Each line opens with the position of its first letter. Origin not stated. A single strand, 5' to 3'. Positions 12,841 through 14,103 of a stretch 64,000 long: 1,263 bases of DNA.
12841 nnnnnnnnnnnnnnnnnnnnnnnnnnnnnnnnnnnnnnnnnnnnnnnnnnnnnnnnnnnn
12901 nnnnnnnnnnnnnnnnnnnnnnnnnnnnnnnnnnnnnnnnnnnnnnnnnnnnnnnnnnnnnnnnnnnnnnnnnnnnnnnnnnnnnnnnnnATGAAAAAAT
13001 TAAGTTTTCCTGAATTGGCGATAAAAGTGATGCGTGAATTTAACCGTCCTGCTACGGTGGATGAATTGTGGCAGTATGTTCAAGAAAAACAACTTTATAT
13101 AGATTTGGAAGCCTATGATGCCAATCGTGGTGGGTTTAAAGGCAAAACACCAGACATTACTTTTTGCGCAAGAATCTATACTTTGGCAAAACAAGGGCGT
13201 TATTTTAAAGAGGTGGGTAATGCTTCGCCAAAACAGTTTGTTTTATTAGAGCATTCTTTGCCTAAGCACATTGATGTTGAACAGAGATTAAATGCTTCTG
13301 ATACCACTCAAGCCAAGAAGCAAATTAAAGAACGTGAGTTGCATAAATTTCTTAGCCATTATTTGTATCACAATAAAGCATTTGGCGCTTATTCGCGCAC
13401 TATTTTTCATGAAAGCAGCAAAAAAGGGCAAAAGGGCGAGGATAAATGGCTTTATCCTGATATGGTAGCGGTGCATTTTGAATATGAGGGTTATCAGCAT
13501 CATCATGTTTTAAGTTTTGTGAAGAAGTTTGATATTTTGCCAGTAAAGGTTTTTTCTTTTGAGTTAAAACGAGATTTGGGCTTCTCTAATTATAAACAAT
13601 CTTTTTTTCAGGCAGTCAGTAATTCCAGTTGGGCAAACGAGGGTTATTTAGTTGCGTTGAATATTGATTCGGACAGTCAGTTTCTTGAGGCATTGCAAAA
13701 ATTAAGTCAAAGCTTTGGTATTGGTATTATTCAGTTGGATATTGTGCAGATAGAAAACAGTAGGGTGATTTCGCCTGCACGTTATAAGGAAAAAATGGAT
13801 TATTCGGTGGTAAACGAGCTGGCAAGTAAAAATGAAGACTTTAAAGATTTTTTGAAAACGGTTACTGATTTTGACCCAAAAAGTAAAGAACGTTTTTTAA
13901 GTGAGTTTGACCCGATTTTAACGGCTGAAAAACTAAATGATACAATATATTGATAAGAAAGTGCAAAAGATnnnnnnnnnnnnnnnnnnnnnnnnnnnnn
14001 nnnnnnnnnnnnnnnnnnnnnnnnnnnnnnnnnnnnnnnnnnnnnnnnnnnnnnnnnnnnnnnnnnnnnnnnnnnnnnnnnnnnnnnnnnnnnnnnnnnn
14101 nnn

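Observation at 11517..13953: AT-rich three-gene insertion splitting pheS from pheT: DUF4291 protein + HepT-like HEPN + MntA-like nucleotidyltransferase fused to a HARE-HTH-like region and a nuclease-like C-terminal region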

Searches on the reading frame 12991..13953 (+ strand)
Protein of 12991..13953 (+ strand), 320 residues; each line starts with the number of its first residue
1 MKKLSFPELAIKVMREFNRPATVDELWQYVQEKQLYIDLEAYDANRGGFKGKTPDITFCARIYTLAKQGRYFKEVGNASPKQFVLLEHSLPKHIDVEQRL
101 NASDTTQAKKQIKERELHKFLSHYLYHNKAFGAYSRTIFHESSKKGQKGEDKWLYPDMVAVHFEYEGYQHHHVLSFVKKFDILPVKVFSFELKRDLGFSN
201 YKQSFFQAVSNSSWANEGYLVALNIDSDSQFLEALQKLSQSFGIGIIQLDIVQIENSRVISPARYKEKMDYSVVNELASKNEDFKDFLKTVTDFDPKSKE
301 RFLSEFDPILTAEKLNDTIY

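Call 7: find_homologous_proteins(query=window:12991-13953:+)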
Query window:12991-13953:+ (320 aa): 7539 proteins with E <= 0.001 among 8000 candidates; the best 120 are listed.
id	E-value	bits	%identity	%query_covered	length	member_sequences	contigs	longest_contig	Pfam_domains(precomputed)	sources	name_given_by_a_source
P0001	2.3e-210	715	100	100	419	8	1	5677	PF18765.8,PF01909.30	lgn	-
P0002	5.0e-110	386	59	98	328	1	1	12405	-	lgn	-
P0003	3.0e-108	380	56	98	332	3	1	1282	-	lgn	-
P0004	3.0e-108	380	57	98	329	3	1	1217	-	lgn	-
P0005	5.1e-108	379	55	99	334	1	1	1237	-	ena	-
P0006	2.3e-106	374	57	98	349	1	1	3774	-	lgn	-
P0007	4.3e-106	373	56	99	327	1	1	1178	-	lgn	-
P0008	6.8e-106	372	58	98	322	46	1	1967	-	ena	-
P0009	1.4e-105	371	55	99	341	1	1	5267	-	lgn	-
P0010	2.6e-105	370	56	99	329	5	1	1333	-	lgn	-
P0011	2.7e-105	370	58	98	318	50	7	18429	-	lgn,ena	-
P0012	6.5e-105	369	54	99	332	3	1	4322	-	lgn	-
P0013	7.3e-105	369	56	99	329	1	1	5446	-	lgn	-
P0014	1.1e-104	368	56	99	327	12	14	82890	-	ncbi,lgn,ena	-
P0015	1.9e-104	368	56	98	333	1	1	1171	-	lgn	-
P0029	8.3e-103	362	57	98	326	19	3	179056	-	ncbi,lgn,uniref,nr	ncbi:hypothetical protein [Neisseria polysaccharea]|uniref:hypothetical protein n=1 Tax=Neisseria po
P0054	7.6e-99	349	53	99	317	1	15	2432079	-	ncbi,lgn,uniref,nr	ncbi:hypothetical protein [Alysiella filiformis]|uniref:HTH HARE-type domain-containing protein n=1 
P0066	2.7e-96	341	51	99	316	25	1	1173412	-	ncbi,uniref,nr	ncbi:hypothetical protein [Moraxella catarrhalis]|uniref:hypothetical protein n=1 Tax=Moraxella cata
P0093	6.3e-91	323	50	98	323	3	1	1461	PF05066.20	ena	-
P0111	3.2e-86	308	66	67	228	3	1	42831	-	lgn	-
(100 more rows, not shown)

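Call 8: search_protein_families(library=ncbifam, proteins=[window:12991-13953:+], max_evalue=0.1)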
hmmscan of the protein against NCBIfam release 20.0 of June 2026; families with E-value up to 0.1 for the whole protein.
window:12991-13953:+ (320 aa): 3 families
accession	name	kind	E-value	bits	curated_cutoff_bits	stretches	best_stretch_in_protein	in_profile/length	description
NF003380.0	PRK04457.1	equivalog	0.023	13.7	304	1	200-303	157-264/265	polyamine aminopropyltransferase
NF006804.0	PRK09314.1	equivalog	0.025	13.8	432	1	160-267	222-322/339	bifunctional 3,4-dihydroxy-2-butanone 4-phosphate synthase/GTP cyclohydrolase II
NF047513.1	LIC_13246_fam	equivalog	0.085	12.9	70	0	82-176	14-108/116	LIC_13246 family protein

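Call 9: search_protein_families(library=padloc, proteins=[window:12991-13953:+], max_evalue=0.1)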
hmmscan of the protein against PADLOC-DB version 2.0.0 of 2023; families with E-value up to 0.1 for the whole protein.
window:12991-13953:+ (320 aa): 0 families

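Call 10: find_encoding_contigs(protein=P0001, flank=10000, max_places=6)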
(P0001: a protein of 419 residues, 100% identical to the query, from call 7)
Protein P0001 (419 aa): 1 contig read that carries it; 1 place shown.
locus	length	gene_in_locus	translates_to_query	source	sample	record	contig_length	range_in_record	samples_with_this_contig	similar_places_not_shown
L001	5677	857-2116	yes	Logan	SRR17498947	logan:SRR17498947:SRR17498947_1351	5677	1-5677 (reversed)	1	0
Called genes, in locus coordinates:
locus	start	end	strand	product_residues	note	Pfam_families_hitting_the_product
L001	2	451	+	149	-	?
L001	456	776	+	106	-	PF08780:NTase_sub_bind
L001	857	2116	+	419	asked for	PF01909:NTP_transf_2, PF18765:Polbeta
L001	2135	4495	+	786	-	PF01588:tRNA_bind, PF03483:B3_4, PF03484:B5, PF17759:tRNA_synthFbeta, PF03147:FDX-ACB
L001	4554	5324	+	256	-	PF03476:MOSC_N, PF03473:MOSC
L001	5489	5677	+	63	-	?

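Call 14: find_encoding_contigs(protein=P0002, flank=6000, max_places=3)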
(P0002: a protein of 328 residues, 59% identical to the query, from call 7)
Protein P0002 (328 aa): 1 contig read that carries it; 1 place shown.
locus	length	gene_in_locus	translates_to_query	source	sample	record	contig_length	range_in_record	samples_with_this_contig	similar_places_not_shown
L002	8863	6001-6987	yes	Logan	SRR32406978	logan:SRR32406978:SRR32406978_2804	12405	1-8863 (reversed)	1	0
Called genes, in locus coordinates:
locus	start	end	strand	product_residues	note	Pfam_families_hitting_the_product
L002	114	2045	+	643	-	PF00999:Na_H_Exchanger, PF02254:TrkA_N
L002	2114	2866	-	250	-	PF00756:Esterase, PF00326:Peptidase_S9 (faint)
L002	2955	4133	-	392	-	PF02222:ATP-grasp (weak), PF02786:CPSase_L_D2 (weak), PF07478:Dala_Dala_lig_C (faint), PF13535:ATP-grasp_4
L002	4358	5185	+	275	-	PF00756:Esterase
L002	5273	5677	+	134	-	PF08780:NTase_sub_bind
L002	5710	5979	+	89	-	PF01909:NTP_transf_2, PF18765:Polbeta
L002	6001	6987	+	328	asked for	-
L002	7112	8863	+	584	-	?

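Call 15: find_encoding_contigs(protein=P0029, flank=6000, max_places=3)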
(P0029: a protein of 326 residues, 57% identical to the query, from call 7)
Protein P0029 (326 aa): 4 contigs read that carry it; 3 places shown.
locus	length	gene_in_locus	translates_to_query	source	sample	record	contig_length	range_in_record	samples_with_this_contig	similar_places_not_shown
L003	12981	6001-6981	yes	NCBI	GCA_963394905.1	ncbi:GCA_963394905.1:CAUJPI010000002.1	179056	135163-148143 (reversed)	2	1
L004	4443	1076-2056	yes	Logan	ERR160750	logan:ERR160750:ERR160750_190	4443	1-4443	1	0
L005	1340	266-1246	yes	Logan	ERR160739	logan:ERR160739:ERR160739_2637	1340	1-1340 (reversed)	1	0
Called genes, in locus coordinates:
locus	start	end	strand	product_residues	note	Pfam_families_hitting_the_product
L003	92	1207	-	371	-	PF01702:TGT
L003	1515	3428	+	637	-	PF02824:TGS, PF07973:tRNA_SAD, PF00587:tRNA-synt_2b, PF03129:HGTP_anticodon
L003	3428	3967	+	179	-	PF05198:IF3_N, PF00707:IF3_C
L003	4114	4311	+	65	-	PF01632:Ribosomal_L35p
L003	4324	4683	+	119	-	PF00453:Ribosomal_L20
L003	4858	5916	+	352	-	PF02912:Phe_tRNA-synt_N, PF01409:tRNA-synt_2d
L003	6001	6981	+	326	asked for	-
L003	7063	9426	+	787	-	PF01588:tRNA_bind, PF03483:B3_4, PF03484:B5, PF17759:tRNA_synthFbeta, PF03147:FDX-ACB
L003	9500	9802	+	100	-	PF00216:Bac_DNA_binding, PF18291:HU-HIG (weak)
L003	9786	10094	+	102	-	-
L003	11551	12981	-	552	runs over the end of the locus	PF02463:SMC_N, PF13476:AAA_23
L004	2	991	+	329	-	?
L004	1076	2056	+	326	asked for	-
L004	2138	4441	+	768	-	?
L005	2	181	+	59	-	?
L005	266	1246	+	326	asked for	-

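Call 16: find_encoding_contigs(protein=P0054, flank=6000, max_places=3)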
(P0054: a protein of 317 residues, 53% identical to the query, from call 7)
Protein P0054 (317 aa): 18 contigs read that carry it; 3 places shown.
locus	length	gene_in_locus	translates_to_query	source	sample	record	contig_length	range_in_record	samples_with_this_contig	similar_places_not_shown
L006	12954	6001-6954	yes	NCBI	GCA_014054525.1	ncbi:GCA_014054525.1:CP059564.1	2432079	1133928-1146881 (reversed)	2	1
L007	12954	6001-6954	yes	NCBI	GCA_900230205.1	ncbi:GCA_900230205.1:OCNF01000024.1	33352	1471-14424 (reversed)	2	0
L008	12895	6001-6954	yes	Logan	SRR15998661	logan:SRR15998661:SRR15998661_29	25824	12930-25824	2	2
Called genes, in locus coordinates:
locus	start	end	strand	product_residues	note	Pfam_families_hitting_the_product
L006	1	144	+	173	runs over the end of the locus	-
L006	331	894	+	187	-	PF08212:Lipocalin_2, PF00061:Lipocalin (faint)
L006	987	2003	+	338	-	PF10502:Peptidase_S26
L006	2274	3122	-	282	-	PF21917:NMB0537_N, PF00571:CBS (weak), PF03471:CorC_HlyC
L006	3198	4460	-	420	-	PF00275:EPSP_synthase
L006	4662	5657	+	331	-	PF02912:Phe_tRNA-synt_N, PF01409:tRNA-synt_2d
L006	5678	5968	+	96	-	-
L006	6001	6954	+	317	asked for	-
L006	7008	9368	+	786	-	PF01588:tRNA_bind, PF03483:B3_4, PF03484:B5, PF17759:tRNA_synthFbeta, PF03147:FDX-ACB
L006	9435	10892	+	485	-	PF28123:DUF8370, PF28130:DUF8371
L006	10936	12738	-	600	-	PF01368:DHH, PF02272:DHHA1, PF17768:RecJ_OB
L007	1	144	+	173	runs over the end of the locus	-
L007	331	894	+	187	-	PF08212:Lipocalin_2, PF00061:Lipocalin (faint)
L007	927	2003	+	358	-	PF10502:Peptidase_S26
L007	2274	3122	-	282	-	PF21917:NMB0537_N, PF00571:CBS (weak), PF03471:CorC_HlyC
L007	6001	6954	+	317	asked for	-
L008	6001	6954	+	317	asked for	-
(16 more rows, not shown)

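Call 17: find_encoding_contigs(protein=P0066, flank=6000, max_places=3)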
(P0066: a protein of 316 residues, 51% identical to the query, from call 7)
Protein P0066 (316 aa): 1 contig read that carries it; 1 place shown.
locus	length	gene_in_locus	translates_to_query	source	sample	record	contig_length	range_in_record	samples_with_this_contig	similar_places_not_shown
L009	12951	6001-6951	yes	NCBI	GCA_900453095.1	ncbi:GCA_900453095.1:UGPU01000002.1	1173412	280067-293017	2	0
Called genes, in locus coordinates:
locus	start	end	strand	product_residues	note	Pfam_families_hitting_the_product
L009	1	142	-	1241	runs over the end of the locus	PF02811:PHP, PF07733:DNA_pol3_alpha, PF17657:DNA_pol3_finger, PF14579:HHH_6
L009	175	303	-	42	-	-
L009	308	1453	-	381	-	PF08007:JmjC_2, PF20514:WHD_ROXA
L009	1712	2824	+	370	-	PF08242:Methyltransf_12 (faint), PF05175:MTS, PF01170:UPF0020 (weak), PF06325:PrmA, PF13847:Methyltransf_31 (weak), PF13649:Methyltransf_25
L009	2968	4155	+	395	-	PF21016:RlmN_N, PF04055:Radical_SAM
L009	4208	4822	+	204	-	-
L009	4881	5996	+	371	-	PF04551:GcpE, PF26540:GcpE_C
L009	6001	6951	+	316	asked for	-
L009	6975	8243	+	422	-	PF13393:tRNA-synt_His, PF00587:tRNA-synt_2b, PF03129:HGTP_anticodon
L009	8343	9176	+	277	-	PF09976:TPR_21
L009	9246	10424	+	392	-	PF01011:PQQ (faint), PF13360:PQQ_2, PF13570:Beta-prop_ACSF4, PF07774:EMC1_C (faint), PF25171:Beta-prop_WDR36-Utp21_1st (faint), PF25292:Beta-prop_CGLA (faint), PF13570:Beta-prop_ACSF4, PF13360:PQQ_2 (weak)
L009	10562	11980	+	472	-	PF00071:Ras (faint), PF01926:MMR_HSR1, PF02421:FeoB_N, PF00009:GTP_EFTU (weak), PF01926:MMR_HSR1, PF02421:FeoB_N, PF00009:GTP_EFTU, PF14714:KH_dom-like, +8 more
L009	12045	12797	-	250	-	PF01351:RNase_HII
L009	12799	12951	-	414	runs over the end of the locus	PF02684:LpxB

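Call 29: search_solved_structures(query=A2, max_evalue=10, show_alignments=2)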
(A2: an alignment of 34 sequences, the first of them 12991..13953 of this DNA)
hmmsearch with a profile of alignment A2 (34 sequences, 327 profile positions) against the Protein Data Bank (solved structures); distinct sequences matched with E-value up to 10: 1.
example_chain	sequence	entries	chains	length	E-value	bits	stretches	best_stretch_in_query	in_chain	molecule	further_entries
2zme_A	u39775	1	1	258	1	11.6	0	225-284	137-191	Vacuolar-sorting protein SNF8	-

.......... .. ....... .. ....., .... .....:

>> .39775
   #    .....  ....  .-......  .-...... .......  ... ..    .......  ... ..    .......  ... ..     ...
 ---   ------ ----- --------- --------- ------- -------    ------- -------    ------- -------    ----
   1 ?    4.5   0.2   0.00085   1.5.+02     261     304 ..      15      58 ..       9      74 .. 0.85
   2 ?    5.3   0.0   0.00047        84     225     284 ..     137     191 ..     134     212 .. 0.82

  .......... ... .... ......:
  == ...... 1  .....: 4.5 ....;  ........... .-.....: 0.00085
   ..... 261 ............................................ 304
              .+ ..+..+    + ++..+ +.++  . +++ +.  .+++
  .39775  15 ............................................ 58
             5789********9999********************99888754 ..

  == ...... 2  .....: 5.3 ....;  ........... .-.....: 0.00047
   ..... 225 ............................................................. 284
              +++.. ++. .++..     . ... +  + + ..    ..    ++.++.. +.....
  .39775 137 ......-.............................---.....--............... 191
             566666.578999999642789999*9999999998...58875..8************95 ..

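Call 39: find_related_loci(query=A2, collection=genome_contigs, flank=5000)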
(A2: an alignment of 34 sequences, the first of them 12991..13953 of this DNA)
Query A2 (320 aa) in genome_contigs; peptide patterns used: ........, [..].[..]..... (x = any residue, [..] = any of these).
600 stretches matched a pattern (row limit reached: there are more); 551 encode a relative of the query (tblastn E <= 1e-3); the best 80 are kept; 80 distinct loci.
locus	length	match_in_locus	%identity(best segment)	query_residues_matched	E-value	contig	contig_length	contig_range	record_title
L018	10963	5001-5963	54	3-319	1e-112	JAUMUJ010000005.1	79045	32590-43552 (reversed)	MAG: Moraxella sp. isolate S11M_Sa_26 NODE_78_length_79045_cov_11.186239, whole genome shotgun sequence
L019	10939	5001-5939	56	2-317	3e-111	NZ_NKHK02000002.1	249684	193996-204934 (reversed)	Moraxella sp. VT-16-12 NODE_2_length_249684_cov_457.461554, whole genome shotgun sequence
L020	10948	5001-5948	55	2-315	9e-111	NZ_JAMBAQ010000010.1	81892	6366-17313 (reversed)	Moraxella oculi strain Tifton1 NODE_10_length_81892_cov_81.4358_ID_19, whole genome shotgun sequence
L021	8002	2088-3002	57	2-315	8e-111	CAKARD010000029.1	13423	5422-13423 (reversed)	MAG TPA_asm: uncultured Kingella sp. isolate SRR15235659_bin.17_metaWRAP_v1.1_MAG genome assembly, contig: NODE_1247_len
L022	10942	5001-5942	56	3-319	5e-110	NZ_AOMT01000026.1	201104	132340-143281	Moraxella bovoculi 237 MBO_237Contig26, whole genome shotgun sequence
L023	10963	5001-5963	54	1-311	3e-109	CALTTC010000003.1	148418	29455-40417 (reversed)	MAG: uncultured Moraxella sp. isolate LjdigJ8uW1_bin.33.MAG genome assembly, contig: NODE_32_length_148418_cov_28.986991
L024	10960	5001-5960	53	3-317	3e-108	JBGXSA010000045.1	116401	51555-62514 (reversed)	MAG: Moraxella sp. isolate Z2-37_MAG_38 Z2-37__188010, whole genome shotgun sequence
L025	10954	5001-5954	53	2-315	7e-106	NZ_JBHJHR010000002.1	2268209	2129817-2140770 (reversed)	Moraxella sp. ZJ142 ptg000001c, whole genome shotgun sequence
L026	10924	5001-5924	55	1-310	3e-105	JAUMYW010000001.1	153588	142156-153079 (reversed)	MAG: Neisseria sp. isolate S17M_Sa_48 NODE_38_length_153588_cov_34.335309, whole genome shotgun sequence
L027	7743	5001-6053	49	1-319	7e-105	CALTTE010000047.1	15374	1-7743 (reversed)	MAG: uncultured Moraxella sp. isolate rSceup24yd_bin.26.MAG genome assembly, contig: NODE_1629_length_15374_cov_10.09308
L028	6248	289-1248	48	2-316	2e-94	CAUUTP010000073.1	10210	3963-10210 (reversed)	MAG TPA_asm: uncultured Eikenella sp. isolate SRR23388424_bin.11_MetaWRAP_v1.3_MAG genome assembly, contig: ERZ21659773.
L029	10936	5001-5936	49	4-310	1e-92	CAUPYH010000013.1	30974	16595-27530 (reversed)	MAG TPA_asm: uncultured Eikenella sp. isolate ERR9968941_bin.7_MetaWRAP_v1.3_MAG genome assembly, contig: ERZ21616077.51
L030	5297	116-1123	47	1-316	3e-92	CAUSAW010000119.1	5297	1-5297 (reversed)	MAG TPA_asm: uncultured Kingella sp. isolate ERR9969250_bin.25_MetaWRAP_v1.3_MAG genome assembly, contig: ERZ21616172.45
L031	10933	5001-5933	52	3-318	3e-102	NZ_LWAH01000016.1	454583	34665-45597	Moraxella catarrhalis strain CCUG 353 contig_7, whole genome shotgun sequence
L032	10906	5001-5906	42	7-315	2e-75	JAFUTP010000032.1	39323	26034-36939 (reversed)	MAG: Cardiobacteriaceae bacterium isolate RGIG4814 Roe_deer_Reticulum.Co__c462089, whole genome shotgun sequence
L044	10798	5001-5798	42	51-315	7e-65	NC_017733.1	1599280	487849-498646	Helicobacter pylori HUP-B14, complete sequence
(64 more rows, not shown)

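Call 41: predict_structure(alignment_id=A2)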
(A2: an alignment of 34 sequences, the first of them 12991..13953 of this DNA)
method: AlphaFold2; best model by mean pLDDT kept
length: 320 residues; sequences in the alignment: 34
mean_pLDDT: 86.3   pTM: 0.65
mean pLDDT of the five models: 86.3, 85.7, 82.7, 82.2, 79.9
residues with pLDDT >= 90: 182; 70-90: 102; 50-70: 21; < 50: 15
segments of 3 or more residues with pLDDT < 50: 95-103, 141-145
pLDDT, mean of each block of 10 residues (from residue 1): 88 90 95 92 88 91 91 86 86 47 57 89 95 89 48 79 87 82 91 93 92 94 93 93 96 90 92 88 92 90 93 85
secondary structure, 60 per line:
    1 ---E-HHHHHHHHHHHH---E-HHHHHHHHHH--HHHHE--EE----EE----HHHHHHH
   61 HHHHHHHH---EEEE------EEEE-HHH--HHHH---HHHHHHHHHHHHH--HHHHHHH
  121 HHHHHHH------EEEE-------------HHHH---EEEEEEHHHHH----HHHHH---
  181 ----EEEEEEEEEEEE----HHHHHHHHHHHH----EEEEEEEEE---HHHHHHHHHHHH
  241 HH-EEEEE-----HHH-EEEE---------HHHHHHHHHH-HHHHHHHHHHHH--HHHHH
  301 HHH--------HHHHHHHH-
elements in order: H6-17 H23-32 H35-38 H54-68 E72-75 E82-85 H92-95 H99-111 H114-127 E134-137 H151-154 E158-163 H164-168 H173-177 E185-196 H201-212 E217-225 H229-242 E244-248 E258-261 H271-280 H282-293 H296-303 H312-319

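Call 49: fold_search(model_id=the predicted structure, library=pdb)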
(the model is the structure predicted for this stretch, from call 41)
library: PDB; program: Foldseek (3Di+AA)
matches with E <= 10: 669; with E <= 0.001: 0
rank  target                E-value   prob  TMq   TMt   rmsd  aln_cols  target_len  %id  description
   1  2ph7_A                1.9e-02  0.72  0.24  0.33  18.6       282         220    7  Crystal structure of AF2093 from Archaeoglobus fulgidus (released 2007-05-08)
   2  7aoi_XS               4.9e-02  0.95  0.19  0.30   7.5       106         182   15  Trypanosoma brucei mitochondrial ribosome large subunit assembly intermediate (released 2020-12-02)
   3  8em1_B                4.9e-02  0.82  0.26  0.18   8.5       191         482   10  Type IIS Restriction Endonuclease PaqCI, DNA Unbound (released 2023-03-22)
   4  5yhx_A                6.3e-02  0.82  0.18  0.34   7.4       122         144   12  Structure of Lactococcus lactis ZitR, wild type (released 2017-12-06)
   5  3n78_B                7.5e-02  0.33  0.16  0.15  13.4       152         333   10  SgrAI bound to Secondary Site DNA and Mg(II) (released 2010-11-24)
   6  8em1_A                8.5e-02  0.54  0.27  0.19  14.6       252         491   11  Type IIS Restriction Endonuclease PaqCI, DNA Unbound (released 2023-03-22)
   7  6yxy_Bi               1.0e-01  0.85  0.20  0.30   7.8       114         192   14  State B of the Trypanosoma brucei mitoribosomal large subunit assembly intermediate (released 2020-10-14)
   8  2fok_A                1.3e-01  0.38  0.26  0.17  16.2       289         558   10  STRUCTURE OF RESTRICTION ENDONUCLEASE FOKI (released 1998-06-17)
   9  6el8_A                1.4e-01  0.96  0.20  0.60   3.8        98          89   14  Crystal structure of the Forkhead domain of human FOXN1 in complex with DNA (released 2017-11-15)
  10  2mh2_MODEL_1_A        1.5e-01  0.97  0.17  0.68   3.5        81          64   18  Structural insights into the DNA recognition and protein interaction domains reveal fundamental homologous DNA (released 2014-04-16)
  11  5yhx_N                1.8e-01  0.69  0.18  0.35   7.6       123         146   13  Structure of Lactococcus lactis ZitR, wild type (released 2017-12-06)
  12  1tbx_B                2.3e-01  0.80  0.18  0.50   7.0       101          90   15  Crystal structure of SSV1 F-93 (released 2004-07-13)
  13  2rdp                  2.5e-01  0.72  0.18  0.37   6.4       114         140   16  The structure of a MarR family protein from Bacillus stearothermophilus (released 2007-11-13)
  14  5yhx_H                2.5e-01  0.66  0.18  0.38   7.6       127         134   14  Structure of Lactococcus lactis ZitR, wild type (released 2017-12-06)
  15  6q1h_G                2.5e-01  0.14  0.14  0.18  16.2       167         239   10  Structure of P. aeruginosa ATCC27853 NucC, cAAA-bound form (released 2019-12-25)
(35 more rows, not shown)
